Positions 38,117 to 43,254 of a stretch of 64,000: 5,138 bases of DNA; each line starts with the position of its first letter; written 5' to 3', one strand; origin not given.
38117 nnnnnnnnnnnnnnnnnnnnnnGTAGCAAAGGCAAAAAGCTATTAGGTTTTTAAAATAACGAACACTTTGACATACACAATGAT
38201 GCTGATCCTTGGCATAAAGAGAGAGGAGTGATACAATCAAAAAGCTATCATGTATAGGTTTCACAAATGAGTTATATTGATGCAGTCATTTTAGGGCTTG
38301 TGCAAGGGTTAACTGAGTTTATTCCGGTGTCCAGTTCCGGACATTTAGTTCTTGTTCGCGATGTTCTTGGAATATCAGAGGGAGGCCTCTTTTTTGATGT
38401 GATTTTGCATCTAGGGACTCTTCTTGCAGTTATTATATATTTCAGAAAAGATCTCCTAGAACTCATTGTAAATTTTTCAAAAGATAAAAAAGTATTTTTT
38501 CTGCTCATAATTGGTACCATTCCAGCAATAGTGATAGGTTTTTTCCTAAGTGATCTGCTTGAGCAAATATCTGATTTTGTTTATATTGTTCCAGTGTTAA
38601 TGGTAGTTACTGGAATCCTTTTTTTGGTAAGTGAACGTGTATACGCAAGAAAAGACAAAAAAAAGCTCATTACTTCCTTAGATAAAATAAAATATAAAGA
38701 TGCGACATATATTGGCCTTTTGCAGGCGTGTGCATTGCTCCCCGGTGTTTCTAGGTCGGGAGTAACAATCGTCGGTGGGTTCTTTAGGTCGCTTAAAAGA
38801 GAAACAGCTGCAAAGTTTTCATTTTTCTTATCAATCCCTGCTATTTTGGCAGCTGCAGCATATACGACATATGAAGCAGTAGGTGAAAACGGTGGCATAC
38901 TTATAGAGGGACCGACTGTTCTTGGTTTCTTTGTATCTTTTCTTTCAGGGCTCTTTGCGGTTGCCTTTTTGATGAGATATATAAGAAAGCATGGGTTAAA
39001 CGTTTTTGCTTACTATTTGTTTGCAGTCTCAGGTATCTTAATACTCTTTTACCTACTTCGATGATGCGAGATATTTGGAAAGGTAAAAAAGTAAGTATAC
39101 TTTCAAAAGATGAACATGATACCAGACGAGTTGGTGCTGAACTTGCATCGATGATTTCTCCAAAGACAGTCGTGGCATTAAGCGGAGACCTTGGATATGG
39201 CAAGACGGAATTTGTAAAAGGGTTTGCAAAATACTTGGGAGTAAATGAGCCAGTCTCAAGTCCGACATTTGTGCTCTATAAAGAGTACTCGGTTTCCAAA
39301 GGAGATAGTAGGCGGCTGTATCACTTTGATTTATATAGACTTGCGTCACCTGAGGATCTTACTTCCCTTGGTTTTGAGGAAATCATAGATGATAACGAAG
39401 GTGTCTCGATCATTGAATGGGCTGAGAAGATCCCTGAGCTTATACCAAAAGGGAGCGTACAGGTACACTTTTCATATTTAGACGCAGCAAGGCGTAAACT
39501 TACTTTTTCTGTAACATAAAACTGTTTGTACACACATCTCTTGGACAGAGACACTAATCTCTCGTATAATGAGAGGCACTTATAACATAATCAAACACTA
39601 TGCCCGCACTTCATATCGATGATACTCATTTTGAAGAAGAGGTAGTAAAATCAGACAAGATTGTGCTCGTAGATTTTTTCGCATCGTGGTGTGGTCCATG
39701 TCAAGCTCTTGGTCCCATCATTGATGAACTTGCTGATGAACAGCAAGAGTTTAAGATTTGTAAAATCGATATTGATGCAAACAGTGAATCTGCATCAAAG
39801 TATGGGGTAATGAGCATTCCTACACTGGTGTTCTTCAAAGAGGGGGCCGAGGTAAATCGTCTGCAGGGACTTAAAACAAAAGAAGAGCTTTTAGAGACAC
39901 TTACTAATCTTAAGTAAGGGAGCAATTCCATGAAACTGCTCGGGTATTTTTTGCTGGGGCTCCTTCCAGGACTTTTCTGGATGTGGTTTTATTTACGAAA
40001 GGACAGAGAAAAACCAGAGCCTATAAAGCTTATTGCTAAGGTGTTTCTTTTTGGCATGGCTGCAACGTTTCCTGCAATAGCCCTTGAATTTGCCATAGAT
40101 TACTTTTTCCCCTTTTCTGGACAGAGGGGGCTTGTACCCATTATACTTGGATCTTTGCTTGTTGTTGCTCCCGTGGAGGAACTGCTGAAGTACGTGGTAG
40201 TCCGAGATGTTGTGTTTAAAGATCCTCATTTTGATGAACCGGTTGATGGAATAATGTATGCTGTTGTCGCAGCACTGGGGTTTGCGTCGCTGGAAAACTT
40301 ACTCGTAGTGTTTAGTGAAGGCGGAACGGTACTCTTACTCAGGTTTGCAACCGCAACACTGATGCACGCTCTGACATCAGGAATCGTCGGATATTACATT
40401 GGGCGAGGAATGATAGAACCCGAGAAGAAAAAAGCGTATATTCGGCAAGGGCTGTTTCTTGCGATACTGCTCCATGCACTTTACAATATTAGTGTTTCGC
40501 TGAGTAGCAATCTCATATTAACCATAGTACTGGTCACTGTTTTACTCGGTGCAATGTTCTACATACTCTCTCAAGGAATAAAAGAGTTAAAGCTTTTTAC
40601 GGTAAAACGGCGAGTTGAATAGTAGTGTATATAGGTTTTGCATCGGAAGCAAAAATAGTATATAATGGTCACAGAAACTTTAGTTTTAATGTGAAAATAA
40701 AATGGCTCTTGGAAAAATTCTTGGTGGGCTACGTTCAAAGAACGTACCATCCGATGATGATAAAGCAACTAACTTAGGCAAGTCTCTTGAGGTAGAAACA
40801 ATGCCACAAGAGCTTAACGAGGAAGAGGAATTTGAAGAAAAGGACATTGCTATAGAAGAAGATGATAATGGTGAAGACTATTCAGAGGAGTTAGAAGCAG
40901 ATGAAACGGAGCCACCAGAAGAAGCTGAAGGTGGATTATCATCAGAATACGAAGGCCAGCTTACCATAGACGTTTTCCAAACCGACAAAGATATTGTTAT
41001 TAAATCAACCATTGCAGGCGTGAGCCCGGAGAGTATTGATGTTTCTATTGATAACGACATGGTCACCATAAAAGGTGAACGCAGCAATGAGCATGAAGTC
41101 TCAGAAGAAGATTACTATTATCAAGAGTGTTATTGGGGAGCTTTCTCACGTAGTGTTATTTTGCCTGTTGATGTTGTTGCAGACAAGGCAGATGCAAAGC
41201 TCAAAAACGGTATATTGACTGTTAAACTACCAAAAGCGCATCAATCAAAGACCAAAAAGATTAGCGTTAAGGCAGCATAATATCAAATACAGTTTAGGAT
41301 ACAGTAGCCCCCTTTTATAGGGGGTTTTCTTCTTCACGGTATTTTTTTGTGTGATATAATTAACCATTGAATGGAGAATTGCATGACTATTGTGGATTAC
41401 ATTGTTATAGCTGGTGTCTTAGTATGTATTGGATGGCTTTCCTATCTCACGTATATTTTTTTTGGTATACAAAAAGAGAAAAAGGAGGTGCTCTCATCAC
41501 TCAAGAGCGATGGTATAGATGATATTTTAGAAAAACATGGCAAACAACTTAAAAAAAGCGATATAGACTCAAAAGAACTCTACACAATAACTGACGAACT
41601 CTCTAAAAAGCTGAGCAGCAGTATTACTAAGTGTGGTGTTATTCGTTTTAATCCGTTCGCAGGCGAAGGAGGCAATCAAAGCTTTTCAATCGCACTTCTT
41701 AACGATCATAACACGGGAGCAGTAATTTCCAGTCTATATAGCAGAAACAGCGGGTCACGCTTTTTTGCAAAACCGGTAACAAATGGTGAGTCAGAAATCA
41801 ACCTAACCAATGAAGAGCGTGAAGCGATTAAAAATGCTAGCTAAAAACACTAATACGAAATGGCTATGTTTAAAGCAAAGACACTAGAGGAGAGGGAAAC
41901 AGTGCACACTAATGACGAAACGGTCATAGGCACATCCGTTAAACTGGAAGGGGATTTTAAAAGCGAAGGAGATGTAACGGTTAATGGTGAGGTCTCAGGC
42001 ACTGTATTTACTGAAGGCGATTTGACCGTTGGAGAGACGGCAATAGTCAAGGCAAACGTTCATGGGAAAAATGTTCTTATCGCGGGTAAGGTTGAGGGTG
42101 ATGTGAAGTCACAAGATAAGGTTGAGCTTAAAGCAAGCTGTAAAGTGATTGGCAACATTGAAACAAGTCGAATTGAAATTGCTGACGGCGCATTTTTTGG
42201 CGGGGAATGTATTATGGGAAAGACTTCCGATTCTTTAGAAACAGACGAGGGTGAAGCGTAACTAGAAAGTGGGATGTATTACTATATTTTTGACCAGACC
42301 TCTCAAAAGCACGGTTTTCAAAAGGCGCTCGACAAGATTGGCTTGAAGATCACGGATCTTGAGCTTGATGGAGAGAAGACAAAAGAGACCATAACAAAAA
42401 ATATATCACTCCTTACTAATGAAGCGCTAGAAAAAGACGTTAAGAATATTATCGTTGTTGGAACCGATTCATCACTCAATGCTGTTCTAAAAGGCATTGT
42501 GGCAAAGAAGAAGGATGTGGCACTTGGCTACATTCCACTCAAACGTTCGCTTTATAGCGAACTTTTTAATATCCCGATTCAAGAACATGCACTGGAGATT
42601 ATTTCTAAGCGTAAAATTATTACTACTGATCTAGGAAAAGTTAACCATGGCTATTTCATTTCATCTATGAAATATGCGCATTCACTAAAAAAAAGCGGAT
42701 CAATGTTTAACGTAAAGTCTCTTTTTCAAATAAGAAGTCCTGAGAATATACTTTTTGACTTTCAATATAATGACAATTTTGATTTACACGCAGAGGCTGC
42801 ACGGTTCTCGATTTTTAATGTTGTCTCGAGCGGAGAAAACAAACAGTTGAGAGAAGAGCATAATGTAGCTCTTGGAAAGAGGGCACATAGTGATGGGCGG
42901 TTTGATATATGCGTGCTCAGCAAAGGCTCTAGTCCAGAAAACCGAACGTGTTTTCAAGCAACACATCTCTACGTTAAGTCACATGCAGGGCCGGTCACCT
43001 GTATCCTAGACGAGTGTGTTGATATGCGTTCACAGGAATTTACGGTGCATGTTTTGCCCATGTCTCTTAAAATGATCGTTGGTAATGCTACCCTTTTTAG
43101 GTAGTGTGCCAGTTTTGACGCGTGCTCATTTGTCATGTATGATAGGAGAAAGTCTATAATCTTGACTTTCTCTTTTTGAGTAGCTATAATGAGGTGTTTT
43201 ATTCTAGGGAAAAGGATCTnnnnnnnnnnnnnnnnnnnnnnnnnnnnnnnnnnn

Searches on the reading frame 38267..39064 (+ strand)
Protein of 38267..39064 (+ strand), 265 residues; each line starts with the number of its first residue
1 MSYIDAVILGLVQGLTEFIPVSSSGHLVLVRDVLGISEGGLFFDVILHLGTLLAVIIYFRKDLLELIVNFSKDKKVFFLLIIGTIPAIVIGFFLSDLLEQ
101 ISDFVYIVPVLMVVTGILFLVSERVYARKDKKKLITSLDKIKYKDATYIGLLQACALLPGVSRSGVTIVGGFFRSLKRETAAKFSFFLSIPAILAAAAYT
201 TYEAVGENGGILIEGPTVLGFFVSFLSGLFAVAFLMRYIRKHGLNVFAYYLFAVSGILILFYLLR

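Call 75: search_protein_families(library=pfam, proteins=[window:38267-39064:+], max_evalue=0.001)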
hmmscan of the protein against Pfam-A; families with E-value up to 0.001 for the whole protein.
window:38267-39064:+ (265 aa): 1 family
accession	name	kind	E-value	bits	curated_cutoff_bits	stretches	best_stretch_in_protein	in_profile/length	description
PF02673.24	BacA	-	2e-77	260.8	33.4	1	6-255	1-255/257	Bacitracin resistance protein BacA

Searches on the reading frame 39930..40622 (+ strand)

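Call 75: search_protein_families(library=pfam, proteins=[window:39930-40622:+], max_evalue=0.001)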
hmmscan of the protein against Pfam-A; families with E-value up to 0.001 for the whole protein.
window:39930-40622:+ (230 aa): 1 family
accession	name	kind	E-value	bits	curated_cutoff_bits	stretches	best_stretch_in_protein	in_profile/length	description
PF13367.11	PrsW-protease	-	6.2e-33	114.4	23.5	1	30-206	1-190/196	PrsW family intramembrane metalloprotease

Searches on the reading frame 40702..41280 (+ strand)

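Call 75: search_protein_families(library=pfam, proteins=[window:40702-41280:+], max_evalue=0.001)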
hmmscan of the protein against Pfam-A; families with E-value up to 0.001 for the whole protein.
window:40702-41280:+ (192 aa): 2 families
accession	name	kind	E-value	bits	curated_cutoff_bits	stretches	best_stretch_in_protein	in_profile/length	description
PF00011.27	HSP20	-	9.3e-19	67.9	20.8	1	92-189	3-101/102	Hsp20/alpha crystallin family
PF17886.7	ArsA_HSP20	-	8.2e-05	22.5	22.5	1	97-175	3-62/63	HSP20-like domain found in ArsA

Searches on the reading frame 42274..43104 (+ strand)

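Call 75: search_protein_families(library=pfam, proteins=[window:42274-43104:+], max_evalue=0.001)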
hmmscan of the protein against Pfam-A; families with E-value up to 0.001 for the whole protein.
window:42274-43104:+ (276 aa): 1 family
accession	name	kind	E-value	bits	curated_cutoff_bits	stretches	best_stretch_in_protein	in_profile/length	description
PF00781.29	DAGK_cat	-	1.4e-05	25.1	23.6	1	5-122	5-124/125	Diacylglycerol kinase catalytic domain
